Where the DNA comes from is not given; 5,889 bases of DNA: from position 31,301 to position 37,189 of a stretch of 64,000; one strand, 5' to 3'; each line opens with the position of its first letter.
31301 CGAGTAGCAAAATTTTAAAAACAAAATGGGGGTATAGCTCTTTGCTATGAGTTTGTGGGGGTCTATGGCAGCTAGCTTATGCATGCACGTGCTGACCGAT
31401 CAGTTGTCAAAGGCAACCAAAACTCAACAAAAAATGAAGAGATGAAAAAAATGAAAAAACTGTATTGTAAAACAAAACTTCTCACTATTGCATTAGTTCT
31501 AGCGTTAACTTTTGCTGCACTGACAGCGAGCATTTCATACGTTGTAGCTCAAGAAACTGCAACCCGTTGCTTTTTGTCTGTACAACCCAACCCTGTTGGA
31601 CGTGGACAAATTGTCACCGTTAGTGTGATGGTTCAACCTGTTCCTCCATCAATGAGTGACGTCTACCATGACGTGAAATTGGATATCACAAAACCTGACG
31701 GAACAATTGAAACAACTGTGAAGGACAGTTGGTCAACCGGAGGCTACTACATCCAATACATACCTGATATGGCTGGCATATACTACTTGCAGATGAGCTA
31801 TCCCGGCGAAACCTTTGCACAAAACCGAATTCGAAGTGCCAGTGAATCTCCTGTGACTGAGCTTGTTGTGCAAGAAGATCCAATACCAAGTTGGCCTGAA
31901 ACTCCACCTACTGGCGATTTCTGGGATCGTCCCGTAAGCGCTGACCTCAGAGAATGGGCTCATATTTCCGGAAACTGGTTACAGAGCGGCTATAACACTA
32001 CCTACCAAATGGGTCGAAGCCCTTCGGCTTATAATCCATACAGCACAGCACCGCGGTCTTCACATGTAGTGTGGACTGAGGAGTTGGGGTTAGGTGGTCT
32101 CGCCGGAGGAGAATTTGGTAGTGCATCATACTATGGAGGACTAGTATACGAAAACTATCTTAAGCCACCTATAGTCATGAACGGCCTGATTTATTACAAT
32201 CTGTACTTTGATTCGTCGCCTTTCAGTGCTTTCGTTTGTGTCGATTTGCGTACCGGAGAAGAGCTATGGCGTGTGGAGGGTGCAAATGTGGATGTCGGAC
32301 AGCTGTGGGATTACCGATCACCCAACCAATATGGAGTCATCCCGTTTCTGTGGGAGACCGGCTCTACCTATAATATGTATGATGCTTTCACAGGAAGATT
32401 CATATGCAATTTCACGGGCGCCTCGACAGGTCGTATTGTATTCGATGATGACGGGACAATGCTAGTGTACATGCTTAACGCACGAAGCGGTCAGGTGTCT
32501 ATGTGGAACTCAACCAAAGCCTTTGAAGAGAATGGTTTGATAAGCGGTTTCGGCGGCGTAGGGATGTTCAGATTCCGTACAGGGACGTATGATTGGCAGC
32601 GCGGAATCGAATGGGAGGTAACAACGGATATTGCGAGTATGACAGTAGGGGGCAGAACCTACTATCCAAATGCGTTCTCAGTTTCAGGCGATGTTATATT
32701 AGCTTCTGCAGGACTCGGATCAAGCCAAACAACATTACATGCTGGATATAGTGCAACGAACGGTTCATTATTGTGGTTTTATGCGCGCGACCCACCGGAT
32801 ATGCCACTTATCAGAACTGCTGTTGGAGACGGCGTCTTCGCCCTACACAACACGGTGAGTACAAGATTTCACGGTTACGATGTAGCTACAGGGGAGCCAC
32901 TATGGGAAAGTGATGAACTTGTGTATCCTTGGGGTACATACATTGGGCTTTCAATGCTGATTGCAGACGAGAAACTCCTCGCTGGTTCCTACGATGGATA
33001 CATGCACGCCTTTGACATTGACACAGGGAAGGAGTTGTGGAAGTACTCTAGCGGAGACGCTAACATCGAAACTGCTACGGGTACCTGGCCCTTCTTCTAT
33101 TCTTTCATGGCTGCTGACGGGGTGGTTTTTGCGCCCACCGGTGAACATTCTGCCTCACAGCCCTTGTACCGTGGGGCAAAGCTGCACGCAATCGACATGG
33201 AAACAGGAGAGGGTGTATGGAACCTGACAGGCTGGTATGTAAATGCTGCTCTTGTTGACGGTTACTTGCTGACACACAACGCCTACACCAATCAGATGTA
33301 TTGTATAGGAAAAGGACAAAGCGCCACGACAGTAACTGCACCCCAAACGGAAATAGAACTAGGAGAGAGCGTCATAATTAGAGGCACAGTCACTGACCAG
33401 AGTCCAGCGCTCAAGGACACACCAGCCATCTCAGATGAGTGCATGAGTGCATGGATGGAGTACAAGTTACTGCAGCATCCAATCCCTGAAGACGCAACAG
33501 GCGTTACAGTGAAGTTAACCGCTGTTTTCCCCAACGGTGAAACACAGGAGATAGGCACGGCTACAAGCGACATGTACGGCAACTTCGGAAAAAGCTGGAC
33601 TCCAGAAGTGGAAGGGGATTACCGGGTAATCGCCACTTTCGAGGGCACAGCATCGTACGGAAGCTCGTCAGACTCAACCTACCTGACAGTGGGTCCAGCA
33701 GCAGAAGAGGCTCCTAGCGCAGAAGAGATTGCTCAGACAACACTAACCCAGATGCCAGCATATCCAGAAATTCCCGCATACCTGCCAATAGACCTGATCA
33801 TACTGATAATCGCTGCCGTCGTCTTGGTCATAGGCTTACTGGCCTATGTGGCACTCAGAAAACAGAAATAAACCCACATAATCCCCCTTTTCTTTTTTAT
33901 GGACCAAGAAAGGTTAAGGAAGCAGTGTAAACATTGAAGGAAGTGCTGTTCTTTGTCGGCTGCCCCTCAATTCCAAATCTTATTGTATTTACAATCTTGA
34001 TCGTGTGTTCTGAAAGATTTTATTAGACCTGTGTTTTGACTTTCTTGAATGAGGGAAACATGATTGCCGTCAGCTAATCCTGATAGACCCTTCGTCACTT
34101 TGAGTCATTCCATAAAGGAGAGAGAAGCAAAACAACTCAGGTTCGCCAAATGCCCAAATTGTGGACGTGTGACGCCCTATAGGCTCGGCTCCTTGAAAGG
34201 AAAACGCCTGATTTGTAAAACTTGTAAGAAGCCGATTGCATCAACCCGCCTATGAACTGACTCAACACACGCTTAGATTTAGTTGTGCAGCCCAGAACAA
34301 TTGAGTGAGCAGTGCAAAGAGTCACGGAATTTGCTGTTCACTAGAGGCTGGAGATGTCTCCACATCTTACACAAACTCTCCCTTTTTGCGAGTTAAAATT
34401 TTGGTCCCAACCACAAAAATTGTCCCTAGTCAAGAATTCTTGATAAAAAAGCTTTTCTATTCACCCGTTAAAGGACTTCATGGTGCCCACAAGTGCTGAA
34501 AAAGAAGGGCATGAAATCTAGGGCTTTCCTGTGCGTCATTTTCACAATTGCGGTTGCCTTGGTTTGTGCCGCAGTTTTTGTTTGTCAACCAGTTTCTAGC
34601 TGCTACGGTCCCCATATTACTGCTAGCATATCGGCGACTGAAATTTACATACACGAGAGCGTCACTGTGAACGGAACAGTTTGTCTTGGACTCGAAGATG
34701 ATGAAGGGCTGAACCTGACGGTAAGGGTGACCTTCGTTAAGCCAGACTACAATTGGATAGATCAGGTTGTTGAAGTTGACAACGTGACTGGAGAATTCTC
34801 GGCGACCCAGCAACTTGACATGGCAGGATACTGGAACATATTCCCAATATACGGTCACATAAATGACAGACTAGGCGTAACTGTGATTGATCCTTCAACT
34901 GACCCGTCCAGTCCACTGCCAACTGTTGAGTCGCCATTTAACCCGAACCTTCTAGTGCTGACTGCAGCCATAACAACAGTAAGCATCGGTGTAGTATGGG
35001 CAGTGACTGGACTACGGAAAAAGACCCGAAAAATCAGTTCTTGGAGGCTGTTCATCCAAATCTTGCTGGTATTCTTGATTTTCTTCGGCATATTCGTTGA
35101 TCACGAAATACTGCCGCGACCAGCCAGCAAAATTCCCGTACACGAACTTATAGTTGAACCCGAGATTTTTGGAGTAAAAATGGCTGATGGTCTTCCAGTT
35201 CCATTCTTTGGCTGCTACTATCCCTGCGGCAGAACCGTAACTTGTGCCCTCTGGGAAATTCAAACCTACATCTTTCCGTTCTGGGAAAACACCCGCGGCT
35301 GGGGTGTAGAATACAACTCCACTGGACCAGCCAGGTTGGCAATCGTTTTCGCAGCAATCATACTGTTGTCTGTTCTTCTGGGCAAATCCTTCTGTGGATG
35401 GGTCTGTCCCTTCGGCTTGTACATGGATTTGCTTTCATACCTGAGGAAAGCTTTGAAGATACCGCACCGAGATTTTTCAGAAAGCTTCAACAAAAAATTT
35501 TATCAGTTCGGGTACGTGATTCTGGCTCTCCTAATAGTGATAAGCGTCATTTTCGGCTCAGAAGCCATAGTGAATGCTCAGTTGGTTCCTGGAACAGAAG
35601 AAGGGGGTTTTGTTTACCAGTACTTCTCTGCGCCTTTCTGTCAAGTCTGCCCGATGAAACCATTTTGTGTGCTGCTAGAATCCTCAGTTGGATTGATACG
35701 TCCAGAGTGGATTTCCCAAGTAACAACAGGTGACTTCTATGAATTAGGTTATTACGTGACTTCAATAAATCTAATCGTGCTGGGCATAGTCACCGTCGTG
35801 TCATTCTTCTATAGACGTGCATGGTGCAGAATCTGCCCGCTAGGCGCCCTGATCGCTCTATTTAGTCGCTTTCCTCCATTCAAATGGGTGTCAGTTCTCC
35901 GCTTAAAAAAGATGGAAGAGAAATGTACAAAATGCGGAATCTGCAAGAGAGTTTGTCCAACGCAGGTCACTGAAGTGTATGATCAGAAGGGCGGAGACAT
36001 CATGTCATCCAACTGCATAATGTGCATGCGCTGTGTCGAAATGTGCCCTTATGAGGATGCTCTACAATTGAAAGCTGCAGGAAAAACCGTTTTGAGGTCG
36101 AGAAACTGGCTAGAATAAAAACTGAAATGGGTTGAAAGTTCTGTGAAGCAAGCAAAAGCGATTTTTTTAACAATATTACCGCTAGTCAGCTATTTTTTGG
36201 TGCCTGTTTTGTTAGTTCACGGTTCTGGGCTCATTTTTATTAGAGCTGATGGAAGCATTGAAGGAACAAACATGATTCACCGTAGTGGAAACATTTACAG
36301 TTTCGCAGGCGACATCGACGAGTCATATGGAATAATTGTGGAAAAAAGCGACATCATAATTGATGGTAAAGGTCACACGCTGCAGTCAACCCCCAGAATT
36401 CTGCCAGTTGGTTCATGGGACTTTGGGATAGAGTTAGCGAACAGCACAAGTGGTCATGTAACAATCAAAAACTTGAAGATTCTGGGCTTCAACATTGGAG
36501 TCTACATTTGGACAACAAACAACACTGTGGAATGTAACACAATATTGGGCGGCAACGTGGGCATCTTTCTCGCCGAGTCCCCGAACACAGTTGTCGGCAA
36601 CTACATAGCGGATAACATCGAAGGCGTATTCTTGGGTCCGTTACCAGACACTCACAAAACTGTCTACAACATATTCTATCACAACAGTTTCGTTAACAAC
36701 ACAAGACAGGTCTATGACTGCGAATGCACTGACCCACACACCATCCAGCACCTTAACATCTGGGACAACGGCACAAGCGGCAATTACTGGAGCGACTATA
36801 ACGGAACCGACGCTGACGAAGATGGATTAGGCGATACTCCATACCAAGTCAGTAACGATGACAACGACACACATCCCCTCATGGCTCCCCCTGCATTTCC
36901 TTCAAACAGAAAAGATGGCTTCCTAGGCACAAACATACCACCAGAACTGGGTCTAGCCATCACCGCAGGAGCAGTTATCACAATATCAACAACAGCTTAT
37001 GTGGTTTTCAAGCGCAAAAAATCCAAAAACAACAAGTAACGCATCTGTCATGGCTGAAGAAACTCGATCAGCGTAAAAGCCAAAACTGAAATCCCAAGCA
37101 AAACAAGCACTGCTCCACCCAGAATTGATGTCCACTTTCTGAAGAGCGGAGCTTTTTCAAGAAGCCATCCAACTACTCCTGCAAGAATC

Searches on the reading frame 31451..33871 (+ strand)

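Call 12: search_protein_families(library=pfam, proteins=[window:31451-33871:+], max_evalue=0.01)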
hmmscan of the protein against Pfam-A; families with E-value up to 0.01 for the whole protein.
window:31451-33871:+ (806 aa): 5 families
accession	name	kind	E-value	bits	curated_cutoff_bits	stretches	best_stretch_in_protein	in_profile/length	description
PF13360.13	PQQ_2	-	3.1e-17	63.4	27.6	3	433-592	8-144/233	Outer membrane protein assembly factor BamB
PF01011.28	PQQ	-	5.5e-07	29.1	26.7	1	513-591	187-283/595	Glucose/ethanol/alcohol dehydrogenase, beta-propeller domain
PF16640.11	Big_3_5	-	3.4e-06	28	35.5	0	692-747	32-87/88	Bacterial Ig-like domain (group 3)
PF13570.13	Beta-prop_ACSF4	-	0.00026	20.9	133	0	498-536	51-91/329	Beta-alanine-activating enzyme, beta-propeller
PF00630.25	Filamin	-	0.0021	19.3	26.9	0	69-121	39-86/93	Filamin/ABP280 repeat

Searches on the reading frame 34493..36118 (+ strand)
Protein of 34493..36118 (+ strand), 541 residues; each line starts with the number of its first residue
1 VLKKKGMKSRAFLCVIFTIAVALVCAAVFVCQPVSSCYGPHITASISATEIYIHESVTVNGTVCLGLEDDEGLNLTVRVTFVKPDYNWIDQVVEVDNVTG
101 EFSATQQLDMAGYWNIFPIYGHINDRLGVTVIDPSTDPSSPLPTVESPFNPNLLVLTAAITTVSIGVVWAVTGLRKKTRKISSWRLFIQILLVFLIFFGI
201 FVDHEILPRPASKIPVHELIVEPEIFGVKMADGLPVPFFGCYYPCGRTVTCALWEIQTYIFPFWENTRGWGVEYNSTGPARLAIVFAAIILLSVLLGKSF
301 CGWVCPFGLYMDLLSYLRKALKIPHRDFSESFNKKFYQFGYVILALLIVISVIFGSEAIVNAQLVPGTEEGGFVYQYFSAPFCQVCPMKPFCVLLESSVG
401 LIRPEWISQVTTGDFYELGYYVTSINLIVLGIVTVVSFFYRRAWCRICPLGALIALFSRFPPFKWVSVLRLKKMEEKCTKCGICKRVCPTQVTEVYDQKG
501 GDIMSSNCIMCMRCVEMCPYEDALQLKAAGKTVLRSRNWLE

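Call 12: search_protein_families(library=pfam, proteins=[window:34493-36118:+], max_evalue=0.01)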
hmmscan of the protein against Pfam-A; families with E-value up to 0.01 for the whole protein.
window:34493-36118:+ (541 aa): 12 families
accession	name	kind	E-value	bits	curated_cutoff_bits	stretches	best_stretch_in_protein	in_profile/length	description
PF12801.12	Fer4_5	-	1.4e-18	67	22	2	283-324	6-48/48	4Fe-4S binding domain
PF13237.11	Fer4_10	-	6.6e-09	36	25.5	1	472-519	3-53/53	4Fe-4S dicluster domain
PF00037.32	Fer4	-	2.8e-08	33.7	21.1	2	473-491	3-21/24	4Fe-4S binding domain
PF12837.12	Fer4_6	-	4e-08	33.3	25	2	474-492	5-23/24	4Fe-4S binding domain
PF13187.11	Fer4_9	-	1.8e-07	31.5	27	1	477-520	1-49/52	4Fe-4S dicluster domain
PF12838.12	Fer4_7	-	2.4e-07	31.5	27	1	477-520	1-50/52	4Fe-4S dicluster domain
PF13534.11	Fer4_17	-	2.3e-05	25.3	22.2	0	472-492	40-60/61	4Fe-4S dicluster domain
PF14697.11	Fer4_21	-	6.5e-05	23.4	35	1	475-525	5-58/59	4Fe-4S dicluster domain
PF13746.11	Fer4_18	-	0.00041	20.9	27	1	470-518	53-95/114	4Fe-4S dicluster domain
PF12797.12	Fer4_2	-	0.002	18.4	24.5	1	475-490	7-22/22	4Fe-4S binding domain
PF13183.11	Fer4_8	-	0.0022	19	27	0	476-520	3-66/68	4Fe-4S dicluster domain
PF12798.12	Fer4_3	-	0.0047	18.1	27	0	508-520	1-13/15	4Fe-4S binding domain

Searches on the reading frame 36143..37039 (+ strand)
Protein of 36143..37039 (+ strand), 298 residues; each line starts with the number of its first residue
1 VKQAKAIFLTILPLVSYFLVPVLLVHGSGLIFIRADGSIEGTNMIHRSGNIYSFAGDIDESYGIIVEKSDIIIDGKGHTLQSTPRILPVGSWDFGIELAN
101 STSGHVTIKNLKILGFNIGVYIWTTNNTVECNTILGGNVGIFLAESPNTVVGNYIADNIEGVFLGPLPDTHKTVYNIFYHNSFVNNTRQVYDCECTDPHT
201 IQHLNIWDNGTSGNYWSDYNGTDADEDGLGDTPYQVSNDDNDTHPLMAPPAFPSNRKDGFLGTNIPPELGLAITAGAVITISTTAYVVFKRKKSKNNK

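Call 12: search_protein_families(library=pfam, proteins=[window:36143-37039:+], max_evalue=0.01)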
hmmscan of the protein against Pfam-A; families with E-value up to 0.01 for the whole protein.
window:36143-37039:+ (298 aa): 1 family
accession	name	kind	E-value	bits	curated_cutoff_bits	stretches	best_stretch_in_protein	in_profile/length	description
PF05048.19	NosD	-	1.2e-12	48.2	23.6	1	94-221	83-212/212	Periplasmic copper-binding protein (NosD)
